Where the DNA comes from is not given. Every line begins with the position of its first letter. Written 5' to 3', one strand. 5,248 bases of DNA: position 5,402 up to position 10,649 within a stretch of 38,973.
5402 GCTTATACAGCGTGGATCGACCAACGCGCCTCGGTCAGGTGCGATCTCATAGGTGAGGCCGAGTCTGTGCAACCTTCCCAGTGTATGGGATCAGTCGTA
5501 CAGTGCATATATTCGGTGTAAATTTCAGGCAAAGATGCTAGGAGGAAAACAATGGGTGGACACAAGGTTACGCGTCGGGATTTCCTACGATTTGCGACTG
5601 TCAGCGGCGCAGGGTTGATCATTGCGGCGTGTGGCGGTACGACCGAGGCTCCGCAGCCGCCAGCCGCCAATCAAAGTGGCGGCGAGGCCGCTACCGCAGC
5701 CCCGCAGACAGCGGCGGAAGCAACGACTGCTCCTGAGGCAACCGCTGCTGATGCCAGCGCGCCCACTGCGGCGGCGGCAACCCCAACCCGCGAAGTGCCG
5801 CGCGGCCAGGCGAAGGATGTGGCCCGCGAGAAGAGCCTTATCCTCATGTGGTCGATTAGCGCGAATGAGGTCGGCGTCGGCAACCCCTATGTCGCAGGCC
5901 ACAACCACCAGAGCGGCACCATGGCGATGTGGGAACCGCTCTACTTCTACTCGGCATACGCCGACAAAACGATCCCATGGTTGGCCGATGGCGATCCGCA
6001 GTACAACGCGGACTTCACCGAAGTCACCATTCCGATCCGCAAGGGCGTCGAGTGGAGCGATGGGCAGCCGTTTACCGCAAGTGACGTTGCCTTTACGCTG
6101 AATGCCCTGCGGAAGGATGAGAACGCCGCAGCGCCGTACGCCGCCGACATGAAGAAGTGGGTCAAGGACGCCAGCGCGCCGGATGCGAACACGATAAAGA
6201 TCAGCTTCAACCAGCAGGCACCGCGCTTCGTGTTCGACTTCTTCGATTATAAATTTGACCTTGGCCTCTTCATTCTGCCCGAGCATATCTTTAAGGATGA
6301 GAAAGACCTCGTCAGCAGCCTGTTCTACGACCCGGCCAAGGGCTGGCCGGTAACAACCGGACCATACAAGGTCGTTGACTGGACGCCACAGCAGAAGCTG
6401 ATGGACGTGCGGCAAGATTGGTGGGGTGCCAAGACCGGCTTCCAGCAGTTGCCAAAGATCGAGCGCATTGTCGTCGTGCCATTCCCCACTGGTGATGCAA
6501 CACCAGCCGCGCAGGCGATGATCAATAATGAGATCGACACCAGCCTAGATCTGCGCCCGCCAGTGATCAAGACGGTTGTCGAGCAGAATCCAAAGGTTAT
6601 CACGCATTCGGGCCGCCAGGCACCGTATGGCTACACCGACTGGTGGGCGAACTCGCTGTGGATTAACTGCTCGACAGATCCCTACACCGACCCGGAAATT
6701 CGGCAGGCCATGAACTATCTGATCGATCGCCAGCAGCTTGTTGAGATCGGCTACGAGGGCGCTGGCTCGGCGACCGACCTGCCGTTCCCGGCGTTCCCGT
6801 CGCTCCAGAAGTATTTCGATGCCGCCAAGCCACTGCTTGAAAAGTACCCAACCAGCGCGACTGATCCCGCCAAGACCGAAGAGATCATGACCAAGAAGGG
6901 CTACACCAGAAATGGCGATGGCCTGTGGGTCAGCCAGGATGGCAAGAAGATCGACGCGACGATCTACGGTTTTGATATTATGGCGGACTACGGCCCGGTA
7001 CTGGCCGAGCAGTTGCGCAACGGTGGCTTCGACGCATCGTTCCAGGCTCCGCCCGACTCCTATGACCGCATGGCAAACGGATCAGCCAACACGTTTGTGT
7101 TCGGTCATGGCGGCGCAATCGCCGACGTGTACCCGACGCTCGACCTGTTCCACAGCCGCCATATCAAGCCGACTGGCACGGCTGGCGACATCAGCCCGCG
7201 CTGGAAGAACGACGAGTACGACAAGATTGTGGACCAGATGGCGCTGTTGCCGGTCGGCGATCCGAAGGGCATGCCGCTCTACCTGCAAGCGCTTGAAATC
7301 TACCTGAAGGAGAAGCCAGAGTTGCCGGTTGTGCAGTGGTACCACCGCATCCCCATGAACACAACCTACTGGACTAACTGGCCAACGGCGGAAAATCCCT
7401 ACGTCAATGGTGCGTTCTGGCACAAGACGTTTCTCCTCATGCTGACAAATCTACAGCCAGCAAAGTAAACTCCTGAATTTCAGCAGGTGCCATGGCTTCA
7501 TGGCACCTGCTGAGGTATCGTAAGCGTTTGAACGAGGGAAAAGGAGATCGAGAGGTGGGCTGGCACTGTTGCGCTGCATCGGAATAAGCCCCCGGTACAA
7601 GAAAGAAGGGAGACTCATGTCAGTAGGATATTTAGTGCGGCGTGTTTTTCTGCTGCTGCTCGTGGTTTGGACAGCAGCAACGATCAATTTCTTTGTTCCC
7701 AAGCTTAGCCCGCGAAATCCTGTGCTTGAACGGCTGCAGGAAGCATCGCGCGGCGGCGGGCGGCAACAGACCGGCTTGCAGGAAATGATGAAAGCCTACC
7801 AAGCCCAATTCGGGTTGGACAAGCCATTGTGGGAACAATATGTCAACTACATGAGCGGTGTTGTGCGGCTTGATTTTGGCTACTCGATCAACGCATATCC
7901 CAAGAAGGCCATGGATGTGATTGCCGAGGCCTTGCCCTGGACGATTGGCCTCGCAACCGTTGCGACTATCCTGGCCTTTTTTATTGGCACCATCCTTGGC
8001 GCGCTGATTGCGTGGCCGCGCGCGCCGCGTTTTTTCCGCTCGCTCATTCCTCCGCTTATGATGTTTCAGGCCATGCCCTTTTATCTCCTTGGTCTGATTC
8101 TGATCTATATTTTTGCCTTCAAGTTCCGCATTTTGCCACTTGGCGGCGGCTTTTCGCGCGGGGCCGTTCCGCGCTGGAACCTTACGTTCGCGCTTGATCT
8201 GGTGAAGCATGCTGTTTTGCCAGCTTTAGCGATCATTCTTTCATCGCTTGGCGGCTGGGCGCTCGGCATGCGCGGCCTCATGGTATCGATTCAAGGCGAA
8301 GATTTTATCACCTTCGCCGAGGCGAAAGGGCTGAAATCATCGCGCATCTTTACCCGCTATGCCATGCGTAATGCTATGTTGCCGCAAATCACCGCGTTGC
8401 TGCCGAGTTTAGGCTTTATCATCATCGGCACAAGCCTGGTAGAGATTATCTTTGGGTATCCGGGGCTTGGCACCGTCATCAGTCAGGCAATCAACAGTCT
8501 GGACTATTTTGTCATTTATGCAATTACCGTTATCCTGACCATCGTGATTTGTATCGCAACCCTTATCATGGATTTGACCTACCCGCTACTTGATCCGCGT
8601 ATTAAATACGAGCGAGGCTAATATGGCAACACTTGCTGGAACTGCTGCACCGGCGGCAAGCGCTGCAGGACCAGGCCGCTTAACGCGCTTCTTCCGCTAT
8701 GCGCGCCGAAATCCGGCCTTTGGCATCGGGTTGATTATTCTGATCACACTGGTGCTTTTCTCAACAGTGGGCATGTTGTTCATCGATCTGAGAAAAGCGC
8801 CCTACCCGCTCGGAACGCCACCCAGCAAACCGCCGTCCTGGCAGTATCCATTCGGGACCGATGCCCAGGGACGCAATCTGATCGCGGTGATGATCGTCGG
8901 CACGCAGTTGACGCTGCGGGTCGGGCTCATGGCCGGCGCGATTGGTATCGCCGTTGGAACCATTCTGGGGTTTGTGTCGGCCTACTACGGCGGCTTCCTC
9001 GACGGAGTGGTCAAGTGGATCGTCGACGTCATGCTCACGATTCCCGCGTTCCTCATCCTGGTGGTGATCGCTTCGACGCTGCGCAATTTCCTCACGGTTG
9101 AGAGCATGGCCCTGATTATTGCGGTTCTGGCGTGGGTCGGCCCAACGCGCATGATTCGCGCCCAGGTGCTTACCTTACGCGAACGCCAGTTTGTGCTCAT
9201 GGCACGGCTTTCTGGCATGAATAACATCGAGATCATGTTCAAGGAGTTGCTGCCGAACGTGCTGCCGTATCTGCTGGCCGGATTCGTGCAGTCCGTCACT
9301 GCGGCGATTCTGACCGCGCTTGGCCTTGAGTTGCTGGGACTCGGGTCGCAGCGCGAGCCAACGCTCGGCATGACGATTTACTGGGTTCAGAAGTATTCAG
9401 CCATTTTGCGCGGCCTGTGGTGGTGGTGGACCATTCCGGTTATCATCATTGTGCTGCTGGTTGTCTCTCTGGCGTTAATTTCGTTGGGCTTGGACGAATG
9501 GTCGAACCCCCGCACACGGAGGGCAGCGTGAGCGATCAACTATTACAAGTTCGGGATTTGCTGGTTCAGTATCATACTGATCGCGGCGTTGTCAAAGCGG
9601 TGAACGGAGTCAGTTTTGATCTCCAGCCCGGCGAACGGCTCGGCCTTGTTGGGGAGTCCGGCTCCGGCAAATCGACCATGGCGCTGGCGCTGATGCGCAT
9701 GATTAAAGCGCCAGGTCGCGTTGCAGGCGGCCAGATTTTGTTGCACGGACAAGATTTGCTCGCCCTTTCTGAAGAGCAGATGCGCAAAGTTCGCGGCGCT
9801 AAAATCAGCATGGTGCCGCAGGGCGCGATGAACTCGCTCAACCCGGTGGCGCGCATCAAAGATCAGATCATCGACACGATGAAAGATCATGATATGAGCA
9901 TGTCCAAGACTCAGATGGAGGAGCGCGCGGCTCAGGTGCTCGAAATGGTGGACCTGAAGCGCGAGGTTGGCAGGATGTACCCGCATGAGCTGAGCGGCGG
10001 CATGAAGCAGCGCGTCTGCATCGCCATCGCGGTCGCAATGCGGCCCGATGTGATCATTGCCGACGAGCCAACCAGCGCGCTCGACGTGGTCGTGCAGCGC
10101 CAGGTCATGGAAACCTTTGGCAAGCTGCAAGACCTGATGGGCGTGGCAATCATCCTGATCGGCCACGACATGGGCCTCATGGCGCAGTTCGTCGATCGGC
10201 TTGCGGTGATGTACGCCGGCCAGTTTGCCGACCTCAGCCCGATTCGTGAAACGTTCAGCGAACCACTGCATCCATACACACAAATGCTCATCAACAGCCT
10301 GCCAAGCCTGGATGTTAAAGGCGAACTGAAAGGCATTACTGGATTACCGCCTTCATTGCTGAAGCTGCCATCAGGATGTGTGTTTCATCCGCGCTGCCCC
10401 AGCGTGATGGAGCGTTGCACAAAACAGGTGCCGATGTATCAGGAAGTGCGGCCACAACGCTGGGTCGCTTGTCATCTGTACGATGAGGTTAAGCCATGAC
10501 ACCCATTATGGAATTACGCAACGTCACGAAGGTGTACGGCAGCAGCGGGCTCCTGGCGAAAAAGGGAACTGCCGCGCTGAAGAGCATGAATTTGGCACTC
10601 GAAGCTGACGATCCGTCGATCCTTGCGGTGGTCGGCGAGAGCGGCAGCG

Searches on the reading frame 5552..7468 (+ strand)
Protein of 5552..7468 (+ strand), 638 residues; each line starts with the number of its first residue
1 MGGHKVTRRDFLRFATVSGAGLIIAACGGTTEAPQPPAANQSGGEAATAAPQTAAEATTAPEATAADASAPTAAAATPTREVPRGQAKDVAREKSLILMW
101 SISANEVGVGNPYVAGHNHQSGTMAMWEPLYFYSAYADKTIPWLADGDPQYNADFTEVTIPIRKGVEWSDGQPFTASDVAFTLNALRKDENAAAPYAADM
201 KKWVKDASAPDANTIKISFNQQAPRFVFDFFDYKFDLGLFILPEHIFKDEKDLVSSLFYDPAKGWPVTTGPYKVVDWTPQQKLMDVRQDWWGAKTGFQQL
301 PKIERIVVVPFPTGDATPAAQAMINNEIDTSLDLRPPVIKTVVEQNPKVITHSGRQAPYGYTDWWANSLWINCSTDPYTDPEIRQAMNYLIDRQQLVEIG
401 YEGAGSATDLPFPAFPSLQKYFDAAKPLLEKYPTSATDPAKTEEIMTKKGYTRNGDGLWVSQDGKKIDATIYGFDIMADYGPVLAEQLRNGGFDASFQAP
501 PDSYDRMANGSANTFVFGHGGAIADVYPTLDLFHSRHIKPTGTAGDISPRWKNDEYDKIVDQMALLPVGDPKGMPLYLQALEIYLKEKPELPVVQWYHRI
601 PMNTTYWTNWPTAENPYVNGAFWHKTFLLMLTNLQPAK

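Call 13: search_protein_families(library=pfam, proteins=[window:5552-7468:+], max_evalue=0.001)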
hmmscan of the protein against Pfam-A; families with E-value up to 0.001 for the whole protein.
window:5552-7468:+ (638 aa): 1 family
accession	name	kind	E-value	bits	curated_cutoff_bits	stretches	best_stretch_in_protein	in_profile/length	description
PF00496.27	SBP_bac_5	-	7e-57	193.6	32.4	1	140-534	2-361/368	Bacterial extracellular solute-binding proteins, family 5 Middle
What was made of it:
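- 4455..11386 (+): Context: LacI-type regulator plus an Opp/Dpp-type ABC importer (SBP5, two permeases, two ATPases). It recurs with the lipoprotein, and with the permease in clade II. Pfam (call 13).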

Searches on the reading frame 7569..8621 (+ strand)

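Call 13: search_protein_families(library=pfam, proteins=[window:7569-8621:+], max_evalue=0.001)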
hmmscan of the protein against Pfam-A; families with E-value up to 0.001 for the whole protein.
window:7569-8621:+ (350 aa): 2 families
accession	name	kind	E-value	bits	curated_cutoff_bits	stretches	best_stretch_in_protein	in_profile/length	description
PF00528.27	BPD_transp_1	-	1.2e-31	110.3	26.4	1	140-346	1-183/184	Binding-protein-dependent transport system inner membrane component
PF19300.4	BPD_transp_1_N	-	1.3e-05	25.8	23.8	1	21-100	4-74/114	Binding-prot-dependent transport system membrane comp, N-term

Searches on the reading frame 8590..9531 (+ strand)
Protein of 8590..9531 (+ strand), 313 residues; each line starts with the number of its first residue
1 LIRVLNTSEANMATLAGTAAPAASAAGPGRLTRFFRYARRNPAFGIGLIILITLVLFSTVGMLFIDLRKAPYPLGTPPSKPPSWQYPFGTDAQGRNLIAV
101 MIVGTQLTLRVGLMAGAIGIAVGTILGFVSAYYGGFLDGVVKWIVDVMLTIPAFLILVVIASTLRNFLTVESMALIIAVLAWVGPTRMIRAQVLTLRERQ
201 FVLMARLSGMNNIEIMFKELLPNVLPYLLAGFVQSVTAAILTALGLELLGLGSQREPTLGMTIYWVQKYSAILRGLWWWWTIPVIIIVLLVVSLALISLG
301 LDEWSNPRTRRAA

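Call 13: search_protein_families(library=pfam, proteins=[window:8590-9531:+], max_evalue=0.001)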
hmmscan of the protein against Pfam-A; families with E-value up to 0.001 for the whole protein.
window:8590-9531:+ (313 aa): 2 families
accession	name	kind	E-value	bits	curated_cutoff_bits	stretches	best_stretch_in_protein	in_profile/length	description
PF00528.27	BPD_transp_1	-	4e-28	98.8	26.4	1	123-311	1-184/184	Binding-protein-dependent transport system inner membrane component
PF12911.12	OppC_N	-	0.00083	19.6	23.9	1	33-65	5-37/53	N-terminal TM domain of oligopeptide transport permease C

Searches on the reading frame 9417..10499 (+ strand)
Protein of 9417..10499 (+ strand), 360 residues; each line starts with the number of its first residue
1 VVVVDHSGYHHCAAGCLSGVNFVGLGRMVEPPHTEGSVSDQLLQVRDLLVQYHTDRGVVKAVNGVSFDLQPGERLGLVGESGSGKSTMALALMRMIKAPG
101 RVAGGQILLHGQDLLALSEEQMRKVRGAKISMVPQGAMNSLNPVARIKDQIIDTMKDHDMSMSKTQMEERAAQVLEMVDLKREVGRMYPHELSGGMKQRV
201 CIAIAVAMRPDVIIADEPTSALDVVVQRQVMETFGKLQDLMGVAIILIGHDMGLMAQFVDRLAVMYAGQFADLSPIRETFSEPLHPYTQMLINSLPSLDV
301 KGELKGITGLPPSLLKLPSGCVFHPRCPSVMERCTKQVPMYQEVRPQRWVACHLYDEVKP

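Call 13: search_protein_families(library=pfam, proteins=[window:9417-10499:+], max_evalue=0.001)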
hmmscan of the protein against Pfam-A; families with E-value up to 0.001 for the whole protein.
window:9417-10499:+ (360 aa): 5 families
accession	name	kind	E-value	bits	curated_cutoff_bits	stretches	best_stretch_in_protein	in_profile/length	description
PF00005.33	ABC_tran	-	1.1e-30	107.5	25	1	63-220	2-137/137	ABC transporter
PF08352.17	oligo_HPY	-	3.3e-18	66.3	27.1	1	275-334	5-65/65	Oligopeptide/dipeptide transporter, C-terminal region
PF02463.25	SMC_N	-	8.2e-05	22.6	40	1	76-257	28-204/220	RecF/RecN/SMC N terminal domain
PF13304.12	AAA_21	-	0.00022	21.9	27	0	186-255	232-303/304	AAA domain, putative AbiEii toxin, Type IV TA system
PF13401.12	AAA_22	-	0.00061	20.6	27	0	77-251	10-124/130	AAA domain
